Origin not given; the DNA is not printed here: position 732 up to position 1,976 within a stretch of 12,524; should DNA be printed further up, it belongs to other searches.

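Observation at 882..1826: Protein composed of four consecutive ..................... ribbons plus a fifth rubredoxin-like knuckle pair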

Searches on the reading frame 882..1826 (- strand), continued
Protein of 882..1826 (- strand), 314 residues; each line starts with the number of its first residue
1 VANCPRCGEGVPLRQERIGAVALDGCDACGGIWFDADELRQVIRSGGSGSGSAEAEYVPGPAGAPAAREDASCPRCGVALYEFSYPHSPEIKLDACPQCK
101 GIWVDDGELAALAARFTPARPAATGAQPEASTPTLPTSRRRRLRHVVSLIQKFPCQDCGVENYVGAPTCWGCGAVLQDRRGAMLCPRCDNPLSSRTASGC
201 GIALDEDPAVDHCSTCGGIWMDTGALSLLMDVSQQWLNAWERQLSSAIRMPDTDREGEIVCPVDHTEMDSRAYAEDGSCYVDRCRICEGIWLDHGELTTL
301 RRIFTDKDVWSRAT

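Call 16: search_solved_structures(query=A1, max_evalue=1, show_alignments=3)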
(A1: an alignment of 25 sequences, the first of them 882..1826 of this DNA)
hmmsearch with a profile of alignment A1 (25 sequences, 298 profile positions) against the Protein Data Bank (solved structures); distinct sequences matched with E-value up to 1: 39.
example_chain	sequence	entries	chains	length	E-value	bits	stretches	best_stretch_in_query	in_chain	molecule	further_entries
8yoz_A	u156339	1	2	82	2.3e-11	46.8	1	175-236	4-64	Transcription factor zinc-finger domain-containing protein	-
3qqc_A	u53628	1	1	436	0.0026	20.3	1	19-84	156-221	DNA-directed RNA polymerase subunit b, DNA-directed RNA polymerase subunit a', DNA-directe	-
7oqy_Y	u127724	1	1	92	0.0047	19.5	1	163-203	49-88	DNA-directed RNA polymerase, subunit M (RpoM-2)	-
2jne_A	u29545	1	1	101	0.0074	18.8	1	143-203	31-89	Hypothetical protein yfgJ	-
5t6r_V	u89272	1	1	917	0.0088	18.6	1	119-202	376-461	Maltose binding protein, 60S ribosomal export protein Nmd3 fusion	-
8jh2_V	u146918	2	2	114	0.013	18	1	159-200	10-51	Transcription elongation factor SPT4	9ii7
5xon_V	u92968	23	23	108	0.021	17.4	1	160-200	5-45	Transcription elongation factor SPT4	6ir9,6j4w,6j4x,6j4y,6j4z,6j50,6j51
9v21_sC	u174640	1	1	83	0.056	15.9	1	123-174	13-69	Small ribosomal subunit protein eS27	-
9v1j_sC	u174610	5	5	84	0.058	15.9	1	123-174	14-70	Small ribosomal subunit protein eS27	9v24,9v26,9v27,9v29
4wce_Z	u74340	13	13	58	0.069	15.6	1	123-166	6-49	50S ribosomal protein L32 | Large ribosomal subunit protein bL32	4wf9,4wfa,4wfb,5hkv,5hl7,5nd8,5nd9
5li0_4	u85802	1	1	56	0.07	15.6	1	123-166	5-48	50S ribosomal protein L32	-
9l94_j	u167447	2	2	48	0.082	15.4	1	141-167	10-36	Large ribosomal subunit protein eL40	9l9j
5t62_V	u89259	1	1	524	0.1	15.1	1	151-202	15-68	60S ribosomal export protein NMD3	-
6n8k_v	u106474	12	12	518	0.12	14.9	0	152-202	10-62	60S ribosomal export protein NMD3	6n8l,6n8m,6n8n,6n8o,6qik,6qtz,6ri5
4v7p_BU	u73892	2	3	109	0.12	14.9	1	166-204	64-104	50S ribosomal protein L24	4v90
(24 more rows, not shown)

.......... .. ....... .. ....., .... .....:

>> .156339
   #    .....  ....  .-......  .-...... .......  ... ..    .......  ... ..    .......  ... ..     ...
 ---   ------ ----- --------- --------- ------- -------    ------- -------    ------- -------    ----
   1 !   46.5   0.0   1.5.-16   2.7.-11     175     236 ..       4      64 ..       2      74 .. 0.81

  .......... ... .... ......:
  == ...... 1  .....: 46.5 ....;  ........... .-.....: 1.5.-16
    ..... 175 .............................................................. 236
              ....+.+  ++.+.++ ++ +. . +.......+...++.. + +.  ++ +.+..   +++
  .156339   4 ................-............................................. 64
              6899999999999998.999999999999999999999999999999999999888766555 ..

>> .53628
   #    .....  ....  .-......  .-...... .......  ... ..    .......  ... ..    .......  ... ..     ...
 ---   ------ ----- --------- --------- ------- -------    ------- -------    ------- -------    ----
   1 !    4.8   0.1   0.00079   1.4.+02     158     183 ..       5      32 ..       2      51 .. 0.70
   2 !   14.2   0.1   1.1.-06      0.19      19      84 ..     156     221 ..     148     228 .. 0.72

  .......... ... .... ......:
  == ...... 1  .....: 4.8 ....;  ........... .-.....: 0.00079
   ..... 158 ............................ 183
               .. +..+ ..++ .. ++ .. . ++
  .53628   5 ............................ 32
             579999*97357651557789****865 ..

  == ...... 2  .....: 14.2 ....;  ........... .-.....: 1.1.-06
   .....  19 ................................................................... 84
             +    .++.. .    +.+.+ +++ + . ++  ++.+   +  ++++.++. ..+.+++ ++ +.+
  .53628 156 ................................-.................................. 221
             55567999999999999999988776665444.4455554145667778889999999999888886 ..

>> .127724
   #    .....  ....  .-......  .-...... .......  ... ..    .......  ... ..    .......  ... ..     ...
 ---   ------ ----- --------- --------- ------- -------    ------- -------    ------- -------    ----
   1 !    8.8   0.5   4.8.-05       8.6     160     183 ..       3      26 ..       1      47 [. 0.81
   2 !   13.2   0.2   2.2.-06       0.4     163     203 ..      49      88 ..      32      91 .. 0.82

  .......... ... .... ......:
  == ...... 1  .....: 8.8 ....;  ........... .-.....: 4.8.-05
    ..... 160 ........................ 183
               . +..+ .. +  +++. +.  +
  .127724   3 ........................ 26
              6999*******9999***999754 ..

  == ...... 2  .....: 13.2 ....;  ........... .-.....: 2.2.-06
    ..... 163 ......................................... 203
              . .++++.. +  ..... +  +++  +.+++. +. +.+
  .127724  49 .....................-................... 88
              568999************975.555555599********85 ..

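Call 29: predict_structure(alignment_id=A1)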
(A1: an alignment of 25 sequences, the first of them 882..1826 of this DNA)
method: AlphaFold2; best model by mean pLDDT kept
length: 314 residues; sequences in the alignment: 25
mean_pLDDT: 82.8   pTM: 0.53
mean pLDDT of the five models: 82.8, 82.8, 81.2, 78.8, 77.7
residues with pLDDT >= 90: 139; 70-90: 125; 50-70: 33; < 50: 17
segments of 3 or more residues with pLDDT < 50: 123-133, 312-314
pLDDT, mean of each block of 10 residues (from residue 1): 90 91 93 91 73 82 75 95 87 94 90 72 44 57 70 82 79 73 84 83 82 94 94 93 89 78 91 88 95 95 80 45
secondary structure, 60 per line:
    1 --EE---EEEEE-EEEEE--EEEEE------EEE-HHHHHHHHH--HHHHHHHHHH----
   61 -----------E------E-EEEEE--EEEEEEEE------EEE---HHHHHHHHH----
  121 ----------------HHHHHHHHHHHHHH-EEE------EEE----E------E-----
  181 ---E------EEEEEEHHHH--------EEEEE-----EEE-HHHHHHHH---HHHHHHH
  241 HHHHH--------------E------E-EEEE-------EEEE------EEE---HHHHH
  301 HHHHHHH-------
elements in order: E8-12 E14-18 E21-25 E32-34 H36-44 H47-56 E81-85 E88-95 E102-104 H108-116 H137-150 E152-154 E161-163 E191-196 H197-200 E209-213 E219-221 H223-230 H234-245 E269-272 E280-283 E290-292 H296-307

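Call 36: search_protein_families(library=pfam, alignment_id=A2, max_evalue=0.00001)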
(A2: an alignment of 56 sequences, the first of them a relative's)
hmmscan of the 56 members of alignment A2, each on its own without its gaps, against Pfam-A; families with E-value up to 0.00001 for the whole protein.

A. member 1, L029:3979-5292:+ (437 aa): 1 family
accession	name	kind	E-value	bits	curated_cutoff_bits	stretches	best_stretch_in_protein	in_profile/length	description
PF00248.27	Aldo_ket_red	-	1.3e-13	51.1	24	1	176-395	23-270/291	Aldo/keto reductase family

B. families by the number of members that match (of 56 scanned): 67 families (the first 25 are shown)
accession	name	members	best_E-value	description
PF02424.20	ApbE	2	1.1e-76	ApbE family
PF22725.1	GFO_IDH_MocA_C3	2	1.3e-29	GFO/IDH/MocA C-terminal domain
PF01408.29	GFO_IDH_MocA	2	5e-28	Oxidoreductase family, NAD-binding Rossmann fold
PF02894.22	GFO_IDH_MocA_C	2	1.5e-21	Oxidoreductase family, C-terminal alpha/beta domain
PF25390.1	WD40_RLD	1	3.8e-210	RCC1-like domain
PF00415.24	RCC1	1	2.3e-145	Regulator of chromosome condensation (RCC1) repeat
PF01924.21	HypD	1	9.8e-144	Hydrogenase formation hypA family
PF13540.12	RCC1_2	1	4.7e-128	Regulator of chromosome condensation (RCC1) repeat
PF00202.27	Aminotran_3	1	6.1e-97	Aminotransferase class-III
PF22569.1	DCD_C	1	6e-67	2'-deoxycytidine 5'-triphosphate deaminase (DCD), C-terminal domain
PF06559.16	DCD_N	1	4.4e-65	2'-deoxycytidine 5'-triphosphate deaminase (DCD) N-terminal domain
PF01244.27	Peptidase_M19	1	2.6e-54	Membrane dipeptidase (Peptidase family M19)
PF22769.1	DCD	1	3e-54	dCTP deaminase-like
PF00009.33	GTP_EFTU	1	3.3e-52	Elongation factor Tu GTP binding domain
PF01663.27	Phosphodiest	1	6e-50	Type I phosphodiesterase / nucleotide pyrophosphatase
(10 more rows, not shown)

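Call 43: search_protein_representatives(alignment_id=A1)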
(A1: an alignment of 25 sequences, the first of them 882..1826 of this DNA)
Query: 25 sequences, 298 profile positions. Proteins with E-value up to 0.001 (for the whole library): 18889; up to 1e-10: 6801; up to 1e-30: 154. The best 150 are listed.
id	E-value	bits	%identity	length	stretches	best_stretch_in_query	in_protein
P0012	2.2e-102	358.8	-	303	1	1-290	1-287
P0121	4.3e-101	354.5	-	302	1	1-293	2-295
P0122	1.2e-96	339.9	-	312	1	2-292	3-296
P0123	1.3e-95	336.6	-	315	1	3-290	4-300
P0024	3.5e-95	335.1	-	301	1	2-291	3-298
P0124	1.8e-92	326.2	-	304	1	3-291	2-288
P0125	1.4e-91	323.3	-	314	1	1-295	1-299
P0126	5.3e-90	318.1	-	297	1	1-288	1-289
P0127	1.7e-86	306.6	-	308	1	3-293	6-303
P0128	7.9e-84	297.8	-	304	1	3-292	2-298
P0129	1.0e-81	290.9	-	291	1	1-291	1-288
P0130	3.0e-80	286.1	-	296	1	1-291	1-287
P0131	8.9e-80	284.5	-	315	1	2-291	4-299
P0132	7.7e-74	265.1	-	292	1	1-290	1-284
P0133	2.2e-73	263.5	-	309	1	2-292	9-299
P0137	2.2e-70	253.7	-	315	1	1-289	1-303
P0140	2.2e-64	234.0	-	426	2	3-258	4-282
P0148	2.4e-57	210.9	-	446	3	175-291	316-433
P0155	1.9e-51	191.5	-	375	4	3-128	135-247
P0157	1.3e-50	188.8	-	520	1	1-171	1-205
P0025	1.5e-50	188.6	-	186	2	173-297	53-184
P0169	2.8e-46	174.6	-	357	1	2-171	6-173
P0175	3.5e-44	167.7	-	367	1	2-168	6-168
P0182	3.6e-43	164.4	-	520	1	2-174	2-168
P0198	1.7e-41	158.8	-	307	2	175-293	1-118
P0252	2.4e-32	128.8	-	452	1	1-116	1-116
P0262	3.7e-31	124.9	-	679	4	173-289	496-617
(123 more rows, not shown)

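Call 45: search_protein_families(library=pfam, proteins=[P0157, P0182, P0169, P0175, P0198, P0155, P0262, P0252, P0148, P0140], max_evalue=0.001)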
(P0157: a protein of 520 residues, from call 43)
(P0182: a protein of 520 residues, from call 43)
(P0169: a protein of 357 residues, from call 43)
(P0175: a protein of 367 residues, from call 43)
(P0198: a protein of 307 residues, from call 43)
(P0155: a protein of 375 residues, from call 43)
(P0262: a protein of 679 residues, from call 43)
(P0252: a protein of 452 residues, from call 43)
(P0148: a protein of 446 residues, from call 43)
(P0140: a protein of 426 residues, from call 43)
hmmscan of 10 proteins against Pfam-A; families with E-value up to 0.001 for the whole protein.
P0157 (520 aa): 2 families
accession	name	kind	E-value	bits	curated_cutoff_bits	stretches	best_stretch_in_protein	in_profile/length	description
PF04536.20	TPM_phosphatase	-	7.9e-41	139.4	22.1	1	257-380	1-124/125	TPM domain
PF13453.11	Zn_ribbon_TFIIB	-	1.3e-20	72.9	22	2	3-42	1-40/41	Transcription factor zinc-finger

P0182 (520 aa): 2 families
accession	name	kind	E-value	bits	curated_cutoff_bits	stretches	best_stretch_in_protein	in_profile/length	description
PF13453.11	Zn_ribbon_TFIIB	-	5.3e-16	58.2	22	2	69-109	1-38/41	Transcription factor zinc-finger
PF09925.14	DUF2157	-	2.8e-15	56.8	32.4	1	196-336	2-129/146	Predicted membrane protein (DUF2157)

P0169 (357 aa): 3 families
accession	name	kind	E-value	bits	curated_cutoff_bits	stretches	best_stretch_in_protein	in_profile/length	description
PF13453.11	Zn_ribbon_TFIIB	-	8.1e-24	83.2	22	2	8-45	2-39/41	Transcription factor zinc-finger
PF12773.13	DZR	-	3.7e-07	30.6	27.3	0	149-171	1-23/45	Double zinc ribbon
PF13240.11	Zn_Ribbon_1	-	0.00022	21.4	25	1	149-170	2-23/23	zinc-ribbon domain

P0175 (367 aa): 2 families
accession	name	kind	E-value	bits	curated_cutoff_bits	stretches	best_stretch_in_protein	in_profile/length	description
PF13453.11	Zn_ribbon_TFIIB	-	3.7e-22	77.9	22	2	72-115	1-41/41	Transcription factor zinc-finger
PF12773.13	DZR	-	3.2e-06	27.6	27.3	0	146-165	26-45/45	Double zinc ribbon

P0198 (307 aa): 1 family
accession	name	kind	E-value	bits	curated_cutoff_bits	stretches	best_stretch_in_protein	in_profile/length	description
PF13453.11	Zn_ribbon_TFIIB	-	1.3e-36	124.1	22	4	2-41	1-40/41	Transcription factor zinc-finger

P0155 (375 aa): 3 families
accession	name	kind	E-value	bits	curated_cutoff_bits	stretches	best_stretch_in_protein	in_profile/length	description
PF13453.11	Zn_ribbon_TFIIB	-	1.8e-63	210.1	22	6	63-101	2-38/41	Transcription factor zinc-finger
PF12773.13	DZR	-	2.6e-05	24.7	27.3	0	4-33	10-31/45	Double zinc ribbon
PF01780.25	Ribosomal_L37ae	-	0.00093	19.7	21.9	0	118-160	18-58/85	Ribosomal L37ae protein family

P0262 (679 aa): 1 family
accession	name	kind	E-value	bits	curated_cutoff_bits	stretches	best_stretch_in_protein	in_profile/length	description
PF13453.11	Zn_ribbon_TFIIB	-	1.6e-47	159.1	22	5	445-481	2-38/41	Transcription factor zinc-finger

P0252 (452 aa): 2 families
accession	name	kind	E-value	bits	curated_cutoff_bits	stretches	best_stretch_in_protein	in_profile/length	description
PF13453.11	Zn_ribbon_TFIIB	-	4.2e-24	84.1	22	2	3-41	1-39/41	Transcription factor zinc-finger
PF19656.5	DUF6159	-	1.5e-13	51.5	27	1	242-434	8-200/204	Family of unknown function (DUF6159)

P0148 (446 aa): 3 families
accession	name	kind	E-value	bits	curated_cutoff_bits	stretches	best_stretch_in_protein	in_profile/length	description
PF13453.11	Zn_ribbon_TFIIB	-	5.5e-36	122.1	22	5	29-66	1-38/41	Transcription factor zinc-finger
PF24042.1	DUF7351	-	1.5e-06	28.5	31.2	0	170-249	2-75/177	Domain of unknown function (DUF7351)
PF14616.11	Rua1_C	-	0.00012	22.7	27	0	80-186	7-104/122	Transcription regulator Rua1, C-terminal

P0140 (426 aa): 2 families
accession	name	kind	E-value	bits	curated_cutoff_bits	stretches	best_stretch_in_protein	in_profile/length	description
PF13453.11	Zn_ribbon_TFIIB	-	9.5e-19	67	22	3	5-43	2-40/41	Transcription factor zinc-finger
PF12773.13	DZR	-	1.3e-05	25.7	27.3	1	167-221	1-45/45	Double zinc ribbon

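Call 47: search_protein_families(library=padloc, proteins=[window:882-1826:-], max_evalue=0.01)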
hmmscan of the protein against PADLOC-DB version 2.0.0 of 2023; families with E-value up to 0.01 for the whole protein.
window:882-1826:- (314 aa): 0 families

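Call 48: search_protein_families(library=phrogs, proteins=[window:882-1826:-], max_evalue=0.01)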
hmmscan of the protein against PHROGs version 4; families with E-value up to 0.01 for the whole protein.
window:882-1826:- (314 aa): 1 family
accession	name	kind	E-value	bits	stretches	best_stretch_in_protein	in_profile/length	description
phrog_17413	-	unknown function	0.0084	16.8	0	183-198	3-18/35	-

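Call 67: fold_search(model_id=the predicted structure, library=pdb)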
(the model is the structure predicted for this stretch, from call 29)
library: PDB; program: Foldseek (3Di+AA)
matches with E <= 10: 311; with E <= 0.001: 0
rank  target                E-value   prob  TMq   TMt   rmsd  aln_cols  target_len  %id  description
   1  8yoz_B                1.2e-01  1.00  0.14  0.52   1.6        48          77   38  Crystal structure of the small zinc-finger protein ZifS (TTHA0897) from Thermus thermophilus HB8. (released 2025-03-19)
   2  8yoz_A                2.3e-01  0.98  0.13  0.46   1.6        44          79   41  Crystal structure of the small zinc-finger protein ZifS (TTHA0897) from Thermus thermophilus HB8. (released 2025-03-19)
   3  7pcv_A                5.1e-01  0.13  0.08  0.21  16.4       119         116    9  Crystal structure of RBM5 RRM1-zinc finger (released 2022-08-17)
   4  7ui9_I                7.7e-01  0.12  0.11  0.27  18.4       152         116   14  Core Mediator-PICearly (Copy A) (released 2023-02-15)
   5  2ags                  9.7e-01  0.03  0.09  0.05  18.0       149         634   12  Trypanosoma rangeli Sialidase in Complex with 2-Keto-3-deoxy-D-glycero-D-galacto-2,3-difluoro-nononic acid (2,3-difluoro (released 2005-11-22)
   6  1lb1_A                1.0e+00  0.05  0.09  0.09  14.0       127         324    6  Crystal Structure of the Dbl and Pleckstrin homology domains of Dbs in complex with RhoA (released 2002-05-29)
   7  2a75                  1.2e+00  0.02  0.07  0.04  18.3       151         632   12  Trypanosoma rangeli Sialidase In Complex With 2,3- Difluorosialic Acid (Covalent Intermediate) (released 2005-11-22)
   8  1rj2_J                1.2e+00  0.04  0.09  0.09  12.7       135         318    3  Crystal structure of the DH/PH fragment of Dbs without bound GTPase (released 2004-06-29)
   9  5iy6_I                1.3e+00  0.08  0.11  0.26  21.4       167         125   15  Human holo-PIC in the closed state (released 2016-05-18)
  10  9x7f_B                1.4e+00  0.06  0.09  0.09  11.6        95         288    8  Crystal structure of PDCoV 3CL protease (3CLpro) in complex with compound 1 (released 2025-12-24)
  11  6d8z_B                1.4e+00  0.03  0.09  0.09  12.2       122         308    6  Crystal Structure of the C-terminal Guanine Nucleotide Exchange Factor Module of Human Trio (released 2019-02-20)
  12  3gj5_B                1.5e+00  0.85  0.08  0.76   1.2        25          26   24  Crystal structure of human RanGDP-Nup153ZnF4 complex (released 2009-08-04)
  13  9b7j_K                1.5e+00  0.10  0.11  0.10  13.8        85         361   20  Cryo-EM structure of human dynactin complex bound to Chlamydia effector Dre1 (released 2025-04-16)
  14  1kz7_C                1.5e+00  0.04  0.09  0.09  13.8       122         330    4  Crystal Structure of the DH/PH Fragment of Murine Dbs in Complex with the Placental Isoform of Human Cdc42 (released 2002-03-20)
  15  5af6_I                1.5e+00  0.89  0.08  0.79   0.9        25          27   36  Structure of Lys33-linked diUb bound to Trabid NZF1 (released 2015-03-25)
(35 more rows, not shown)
